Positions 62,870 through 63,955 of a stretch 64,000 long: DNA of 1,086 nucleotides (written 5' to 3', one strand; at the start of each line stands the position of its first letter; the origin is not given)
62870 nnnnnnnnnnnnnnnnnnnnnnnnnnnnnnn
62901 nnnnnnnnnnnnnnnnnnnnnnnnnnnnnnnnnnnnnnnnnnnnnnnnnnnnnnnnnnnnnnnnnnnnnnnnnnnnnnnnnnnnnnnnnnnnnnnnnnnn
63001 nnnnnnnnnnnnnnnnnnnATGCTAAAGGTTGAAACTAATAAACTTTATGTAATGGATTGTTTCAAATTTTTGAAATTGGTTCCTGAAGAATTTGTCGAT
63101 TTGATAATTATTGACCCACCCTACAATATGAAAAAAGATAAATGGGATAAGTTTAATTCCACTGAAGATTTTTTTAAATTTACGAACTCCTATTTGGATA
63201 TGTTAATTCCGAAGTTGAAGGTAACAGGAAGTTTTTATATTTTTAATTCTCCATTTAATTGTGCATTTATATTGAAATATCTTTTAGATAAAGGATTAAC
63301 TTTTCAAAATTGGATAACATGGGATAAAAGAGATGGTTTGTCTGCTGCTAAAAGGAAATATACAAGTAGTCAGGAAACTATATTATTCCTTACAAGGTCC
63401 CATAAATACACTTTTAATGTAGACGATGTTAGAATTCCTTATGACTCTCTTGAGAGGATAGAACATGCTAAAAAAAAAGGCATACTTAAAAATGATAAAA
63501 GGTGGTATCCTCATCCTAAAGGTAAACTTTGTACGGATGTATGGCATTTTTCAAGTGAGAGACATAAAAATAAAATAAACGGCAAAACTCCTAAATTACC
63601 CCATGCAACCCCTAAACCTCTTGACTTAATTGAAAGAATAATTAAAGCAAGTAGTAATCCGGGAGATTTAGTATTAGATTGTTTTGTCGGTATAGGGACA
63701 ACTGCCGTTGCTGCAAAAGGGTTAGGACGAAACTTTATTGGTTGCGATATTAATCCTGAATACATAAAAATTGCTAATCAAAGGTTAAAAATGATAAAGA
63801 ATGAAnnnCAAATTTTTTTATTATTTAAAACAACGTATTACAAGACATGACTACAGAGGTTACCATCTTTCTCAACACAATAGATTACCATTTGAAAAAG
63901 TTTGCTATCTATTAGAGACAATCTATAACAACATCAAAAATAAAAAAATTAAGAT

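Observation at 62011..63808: Two adjacent beta-class DNA methyltransferases (SPPY + DPPY) with palindromic GAACAAA operators and no restriction enzyme before the window ends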

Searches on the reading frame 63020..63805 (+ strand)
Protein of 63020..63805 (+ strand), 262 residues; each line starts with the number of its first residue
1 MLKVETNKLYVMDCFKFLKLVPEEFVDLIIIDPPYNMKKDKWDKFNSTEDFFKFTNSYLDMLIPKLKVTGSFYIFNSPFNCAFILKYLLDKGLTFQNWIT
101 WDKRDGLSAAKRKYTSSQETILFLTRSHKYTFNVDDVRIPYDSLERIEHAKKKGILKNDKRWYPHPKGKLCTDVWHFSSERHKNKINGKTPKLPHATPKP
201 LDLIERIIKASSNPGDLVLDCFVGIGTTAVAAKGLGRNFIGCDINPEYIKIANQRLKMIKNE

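Call 7: search_protein_families(library=pfam, proteins=[window:63020-63805:+], max_evalue=0.01)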
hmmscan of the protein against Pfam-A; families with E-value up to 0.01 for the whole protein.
window:63020-63805:+ (262 aa): 4 families
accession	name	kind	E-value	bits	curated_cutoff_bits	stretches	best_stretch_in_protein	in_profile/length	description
PF01555.25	N6_N4_Mtase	-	4.1e-64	217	26.7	1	26-253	1-220/221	DNA methylase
PF02086.21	MethyltransfD12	-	2e-05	24.9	22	0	202-257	10-63/253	D12 class N6 adenine-specific DNA methyltransferase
PF02475.24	TRM5-TYW2_MTfase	-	0.00038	20.9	28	1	208-258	30-82/164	TRM5/TYW2 methyltransferase domain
PF13649.12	Methyltransf_25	-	0.0087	17.2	27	0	218-257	1-42/97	Methyltransferase domain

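Call 8: find_encoding_contigs(protein=window:63020-63805:+, flank=10000, max_places=10)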
Protein window:63020-63805:+ (262 aa): 4 contigs read that carry it; 4 places shown.
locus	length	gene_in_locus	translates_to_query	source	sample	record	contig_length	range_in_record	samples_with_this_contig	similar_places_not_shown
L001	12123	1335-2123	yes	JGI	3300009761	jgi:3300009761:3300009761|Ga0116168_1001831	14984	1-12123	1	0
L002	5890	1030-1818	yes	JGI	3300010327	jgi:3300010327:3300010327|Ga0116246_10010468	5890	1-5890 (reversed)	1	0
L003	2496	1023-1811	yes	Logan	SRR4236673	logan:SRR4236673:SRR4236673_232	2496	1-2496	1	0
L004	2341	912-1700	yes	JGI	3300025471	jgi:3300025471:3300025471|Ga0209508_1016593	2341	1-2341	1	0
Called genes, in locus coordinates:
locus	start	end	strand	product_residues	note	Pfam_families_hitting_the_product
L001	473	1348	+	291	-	PF01555:N6_N4_Mtase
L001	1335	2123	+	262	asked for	PF02086:MethyltransfD12 (faint), PF01555:N6_N4_Mtase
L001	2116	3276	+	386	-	-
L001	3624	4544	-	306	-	PF00665:rve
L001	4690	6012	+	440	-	PF01041:DegT_DnrJ_EryC1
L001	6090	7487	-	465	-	-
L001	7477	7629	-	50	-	-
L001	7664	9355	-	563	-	PF00528:BPD_transp_1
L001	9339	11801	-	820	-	PF01547:SBP_bac_1, PF00528:BPD_transp_1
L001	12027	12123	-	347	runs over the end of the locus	PF07963:N_methyl, PF07596:SBP_bac_10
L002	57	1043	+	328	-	PF01555:N6_N4_Mtase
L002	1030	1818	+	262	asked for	PF02086:MethyltransfD12 (faint), PF01555:N6_N4_Mtase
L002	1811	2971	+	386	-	-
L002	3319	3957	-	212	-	PF00665:rve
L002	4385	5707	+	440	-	PF01041:DegT_DnrJ_EryC1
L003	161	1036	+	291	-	PF01555:N6_N4_Mtase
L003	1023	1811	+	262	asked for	PF02086:MethyltransfD12 (faint), PF01555:N6_N4_Mtase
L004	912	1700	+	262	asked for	PF02086:MethyltransfD12 (faint), PF01555:N6_N4_Mtase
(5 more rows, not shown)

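Call 10: search_solved_structures(query=window:63020-63805:+, max_evalue=0.001)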
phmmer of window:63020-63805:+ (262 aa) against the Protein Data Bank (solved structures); distinct sequences matched with E-value up to 0.001: 14.
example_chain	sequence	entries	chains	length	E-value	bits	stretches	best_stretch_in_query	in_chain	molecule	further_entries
1g60_A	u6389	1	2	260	8.5e-114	382.7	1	4-257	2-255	Adenine-specific Methyltransferase MboIIA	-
9c3u_A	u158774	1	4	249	1.2e-41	146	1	20-257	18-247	Methyltransferase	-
8urk_A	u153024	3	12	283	1.4e-41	145.8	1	20-258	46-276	Methyltransferase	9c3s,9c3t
6pbd_A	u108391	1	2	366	1.8e-27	99.6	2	183-257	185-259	Modification methylase CcrMI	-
1nw8_A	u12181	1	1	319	2.3e-27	99.3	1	11-258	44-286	MODIFICATION METHYLASE RSRI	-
1eg2_A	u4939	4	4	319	3.2e-27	98.8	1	11-258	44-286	MODIFICATION METHYLASE RSRI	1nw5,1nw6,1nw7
5hek_A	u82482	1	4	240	9.4e-20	74.3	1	190-258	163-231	Adenine specific DNA methyltransferase (DpnA)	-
5hfj_A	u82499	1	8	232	1.4e-19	73.8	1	190-258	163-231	Adenine specific DNA methyltransferase (DpnA)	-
8s9n_A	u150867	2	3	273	2e-15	60.1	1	194-260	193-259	DNA cytosine-N4 methyltransferase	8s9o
8s9m_A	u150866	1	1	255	5.5e-15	58.7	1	194-260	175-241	DNA cytosine-N4 methyltransferase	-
2zie_A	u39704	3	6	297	1.3e-13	54.2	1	167-256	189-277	Putative modification methylase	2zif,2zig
1boo_A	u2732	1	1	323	7.1e-10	41.9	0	195-252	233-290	PROTEIN (N-4 CYTOSINE-SPECIFIC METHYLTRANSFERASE PVU II)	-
6k0w_B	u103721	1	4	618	8.4e-05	25.3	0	197-236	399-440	Adenine specific DNA methyltransferase (Mod)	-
7dsu_A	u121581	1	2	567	0.00044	22.9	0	143-237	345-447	Mbo45V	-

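Call 14: search_protein_families(library=pfam, proteins=[L001:2116-3273:+], max_evalue=10)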
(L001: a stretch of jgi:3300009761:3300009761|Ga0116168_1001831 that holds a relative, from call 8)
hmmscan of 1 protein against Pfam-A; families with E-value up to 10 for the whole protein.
L001:2116-3273:+ (386 aa): 3 families
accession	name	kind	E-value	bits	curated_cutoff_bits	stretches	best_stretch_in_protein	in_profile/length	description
PF05450.20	Nicastrin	-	0.0082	16.2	25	1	43-153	99-214/218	Nicastrin large lobe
PF14196.11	ATC_hydrolase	-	0.14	13.4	28.1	1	197-244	23-70/145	L-2-amino-thiazoline-4-carboxylic acid hydrolase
PF09533.15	DUF2380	-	0.22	11.4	26.3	1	288-335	93-141/187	Predicted lipoprotein of unknown function (DUF2380)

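Call 15: search_protein_families(library=ncbifam, proteins=[L001:2116-3273:+, window:63020-63805:+], max_evalue=0.1)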
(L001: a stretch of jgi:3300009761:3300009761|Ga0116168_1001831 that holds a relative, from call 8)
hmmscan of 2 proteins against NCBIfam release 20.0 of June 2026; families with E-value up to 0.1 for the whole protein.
L001:2116-3273:+ (386 aa): 0 families

window:63020-63805:+ (262 aa): 14 families
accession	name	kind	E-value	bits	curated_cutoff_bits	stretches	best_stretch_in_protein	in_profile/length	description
NF008572.0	PRK11524.1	equivalog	1.2e-42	146.1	292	1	5-260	13-260/294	adenine-specific DNA-methyltransferase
NF050803.1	DnaMtaseCcrMCaul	equivalog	3.3e-35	121.6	830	3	182-260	173-251/350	adenine-specific DNA-methyltransferase CcrM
NF010253.0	PRK13699.1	subfamily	1.4e-13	51.1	244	1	194-260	143-209/226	DNA methyltransferase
TIGR01177.1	TIGR01177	hypoth_equivalog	5.4e-05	22.6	316.55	1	211-249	179-217/330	TIGR01177 family methyltransferase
NF043040.1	corrin_prot_MT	hypoth_equivalog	0.00026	20.5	180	1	204-258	31-85/216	corrinoid protein-associated methyltransferase CpaM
NF001790.0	PRK00517.3-3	equivalog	0.00067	19.1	269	1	209-255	117-164/262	50S ribosomal protein L11 methyltransferase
NF011529.0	PRK14968.1-3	equivalog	0.0046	16.4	162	1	207-257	30-77/198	putative methyltransferase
NF047732.1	tRNAMtaseTrm5bMeth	equivalog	0.0048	15.9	500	1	208-259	192-242/337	tRNA (guanine(37)-N1)-methyltransferase Trm5b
NF047730.1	tRNAMtaseTrm5b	equivalog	0.008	15.4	600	1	206-260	174-227/330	tRNA (guanine(37)-N1)-methyltransferase Trm5b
NF008748.0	PRK11783.1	equivalog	0.013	13.7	466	1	4-62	591-649/704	bifunctional 23S rRNA (guanine(2069)-N(7))-methyltransferase RlmK/23S rRNA (guanine(2445)-N(2))-methyltransferase RlmL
NF011528.0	PRK14968.1-2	equivalog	0.039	13.5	171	0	202-247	28-71/205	putative methyltransferase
TIGR00537.1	hemK_rel_arch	hypoth_equivalog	0.042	13.6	87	0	215-257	20-62/179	HemK2/MTQ2 family protein methyltransferase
NF011530.0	PRK14968.1-4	equivalog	0.043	13.1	243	0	211-255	36-81/202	putative methyltransferase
NF011527.0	PRK14968.1-1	equivalog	0.048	13.4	242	0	203-255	23-76/192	putative methyltransferase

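Call 16: find_homologous_proteins(query=L001:2116-3273:+, max_evalue=0.001)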
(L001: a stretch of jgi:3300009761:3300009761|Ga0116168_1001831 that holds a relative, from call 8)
Query L001:2116-3273:+ (386 aa): 73 proteins with E <= 0.001 among 5604 candidates.
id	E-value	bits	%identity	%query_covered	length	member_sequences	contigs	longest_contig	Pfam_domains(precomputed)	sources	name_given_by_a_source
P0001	9.6e-212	721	85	100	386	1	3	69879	-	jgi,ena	-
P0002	6.7e-211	718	84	100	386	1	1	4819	-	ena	-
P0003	2.1e-210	716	84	100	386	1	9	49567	-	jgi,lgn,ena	-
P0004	2.4e-210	716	84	100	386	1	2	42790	-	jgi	jgi:hypothetical protein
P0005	4.1e-210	716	84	100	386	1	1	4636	-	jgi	jgi:hypothetical protein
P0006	9.6e-210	714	84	100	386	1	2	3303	-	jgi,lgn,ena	-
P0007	1.9e-208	710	84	100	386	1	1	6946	-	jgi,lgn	-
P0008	7.0e-208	708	83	100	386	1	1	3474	-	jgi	jgi:hypothetical protein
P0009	8.1e-207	705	83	100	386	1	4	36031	-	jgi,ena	jgi:hypothetical protein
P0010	6.5e-202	689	84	95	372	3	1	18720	-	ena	-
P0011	7.6e-201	685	80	100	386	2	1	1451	-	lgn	-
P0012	3.9e-199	679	80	100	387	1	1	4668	-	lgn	-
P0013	2.2e-197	674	78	100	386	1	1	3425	-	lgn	-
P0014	1.3e-192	658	76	100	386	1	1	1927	-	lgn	-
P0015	7.8e-192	655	75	100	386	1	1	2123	-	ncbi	-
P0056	3.8e-61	225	35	99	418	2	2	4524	-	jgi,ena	-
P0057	2.5e-60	223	35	99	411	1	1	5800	-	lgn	-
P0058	2.8e-59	219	34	99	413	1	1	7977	-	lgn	-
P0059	1.3e-58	217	36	99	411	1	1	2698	-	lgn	-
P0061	4.8e-57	212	34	99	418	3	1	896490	-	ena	-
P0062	9.5e-54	201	34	91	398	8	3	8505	-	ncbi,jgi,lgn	jgi:hypothetical protein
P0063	2.8e-51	193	36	99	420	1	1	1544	-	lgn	-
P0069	2.4e-47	180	35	99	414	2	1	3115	-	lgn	-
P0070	2.0e-46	177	31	89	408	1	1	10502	-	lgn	-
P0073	7.8e-28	116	30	91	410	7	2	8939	-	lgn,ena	-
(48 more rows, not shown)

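Call 23: search_solved_structures(query=window:63020-63805:+, max_evalue=1e-50, show_alignments=1)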
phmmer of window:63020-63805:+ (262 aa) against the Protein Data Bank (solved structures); distinct sequences matched with E-value up to 1e-50: 1.
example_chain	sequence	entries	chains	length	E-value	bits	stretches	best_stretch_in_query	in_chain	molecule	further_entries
1g60_A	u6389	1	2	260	8.5e-114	382.7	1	4-257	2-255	Adenine-specific Methyltransferase MboIIA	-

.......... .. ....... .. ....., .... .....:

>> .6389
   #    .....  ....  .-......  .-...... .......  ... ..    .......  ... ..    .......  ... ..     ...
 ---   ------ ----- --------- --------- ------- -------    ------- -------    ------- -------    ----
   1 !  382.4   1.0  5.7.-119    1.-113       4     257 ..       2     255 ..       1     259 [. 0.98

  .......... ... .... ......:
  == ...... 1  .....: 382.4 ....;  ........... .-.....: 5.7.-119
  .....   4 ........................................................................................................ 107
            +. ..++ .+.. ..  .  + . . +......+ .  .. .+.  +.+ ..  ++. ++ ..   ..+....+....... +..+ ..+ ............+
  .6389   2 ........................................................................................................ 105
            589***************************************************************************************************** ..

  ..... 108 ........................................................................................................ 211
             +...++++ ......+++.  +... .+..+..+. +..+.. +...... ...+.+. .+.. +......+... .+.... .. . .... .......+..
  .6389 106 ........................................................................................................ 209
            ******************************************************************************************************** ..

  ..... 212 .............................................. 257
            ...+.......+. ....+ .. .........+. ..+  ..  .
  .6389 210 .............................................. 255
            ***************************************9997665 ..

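Call 25: find_related_loci(query=A1, collection=genome_contigs, flank=5000)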
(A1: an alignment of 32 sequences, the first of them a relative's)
Query A1 (386 aa) in genome_contigs; peptide patterns used: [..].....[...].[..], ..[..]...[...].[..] (x = any residue, [..] = any of these).
139 stretches matched a pattern; 47 encode a relative of the query (tblastn E <= 1e-3); 45 distinct loci.
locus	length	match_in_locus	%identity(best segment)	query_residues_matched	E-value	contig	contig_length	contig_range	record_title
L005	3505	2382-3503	74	1-373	0e+0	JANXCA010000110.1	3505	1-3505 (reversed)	MAG: Endomicrobia bacterium isolate SKYB53 NODE_110_length_3505_cov_18.199533, whole genome shotgun sequence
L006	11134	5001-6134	57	8-385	6e-147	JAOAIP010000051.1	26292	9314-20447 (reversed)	MAG: Bacteroidia bacterium isolate SKW94 k141_973095, whole genome shotgun sequence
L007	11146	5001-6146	57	3-385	2e-133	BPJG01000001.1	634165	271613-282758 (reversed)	MAG: Candidatus Parcubacteria bacterium KatS3mg094 DNA, contig_17918, whole genome shotgun sequence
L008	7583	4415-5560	55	3-382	8e-127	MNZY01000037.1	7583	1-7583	MAG: Candidatus Altarchaeum sp. CG2_30_32_3053 cg_3.0_sub100_scaffold_181_c, whole genome shotgun sequence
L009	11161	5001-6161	50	1-382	1e-116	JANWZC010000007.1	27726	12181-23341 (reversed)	MAG: Raineya sp. isolate SKYG86 NODE_7_length_27726_cov_5.644761, whole genome shotgun sequence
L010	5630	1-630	82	176-385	1e-112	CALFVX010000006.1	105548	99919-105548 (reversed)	MAG: uncultured Endomicrobia bacterium isolate H1_Bin_MAXBIN__072_1 genome assembly, contig: c_000000100207, whole genom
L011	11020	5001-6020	37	2-335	8e-66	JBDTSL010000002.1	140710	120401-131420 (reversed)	MAG: Candidatus Doudnabacteria bacterium isolate cluster3_bin.27 NODE_141_length_140710_cov_9.661221, whole genome shotg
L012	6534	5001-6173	35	2-385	3e-63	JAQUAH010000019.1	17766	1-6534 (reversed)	MAG: Candidatus Omnitrophota bacterium isolate STC_8 NODE_6770_length_17766_cov_2.981745_Sandtown_C, whole genome shotgu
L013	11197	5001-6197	34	3-383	2e-61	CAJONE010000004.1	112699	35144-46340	uncultured Bacteroidales bacterium isolate Reindeer_2_mag_91 genome assembly, contig: scaffold_130, whole genome shotgun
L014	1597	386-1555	35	2-385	7e-64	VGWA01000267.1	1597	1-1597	MAG: Ignavibacteria bacterium isolate K_DeepCast_250m_m1_364 K_DeepCast_250m_m1_364_Ga0194125_10173031, whole genome sho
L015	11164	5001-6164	48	1-384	9e-117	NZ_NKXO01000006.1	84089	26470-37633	Raineya orbicola strain SPSPC-11 Contig0006, whole genome shotgun sequence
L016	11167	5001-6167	36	2-385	1e-60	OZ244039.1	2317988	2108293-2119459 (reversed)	MAG: Gammaproteobacteria bacterium isolate e3892392-5858-422b-b2e0-55b344cbf6f5 genome assembly, chromosome: 1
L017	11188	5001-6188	34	2-385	4e-60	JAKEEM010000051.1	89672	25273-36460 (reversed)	MAG: Chlorobiota bacterium isolate PMV_1.34 PMV_1.34.k101_925655, whole genome shotgun sequence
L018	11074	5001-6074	36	2-364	2e-59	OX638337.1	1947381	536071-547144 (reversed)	MAG: uncultured Lentisphaeria bacterium isolate c31e16b5-b392-4df5-8896-43fa5ca65f34 genome assembly, chromosome: 1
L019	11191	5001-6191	34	3-385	5e-58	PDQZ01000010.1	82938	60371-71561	MAG: Candidatus Campbellbacteria bacterium isolate DOLZORAL124_30_42 DolZOral124_scaffold_678, whole genome shotgun sequ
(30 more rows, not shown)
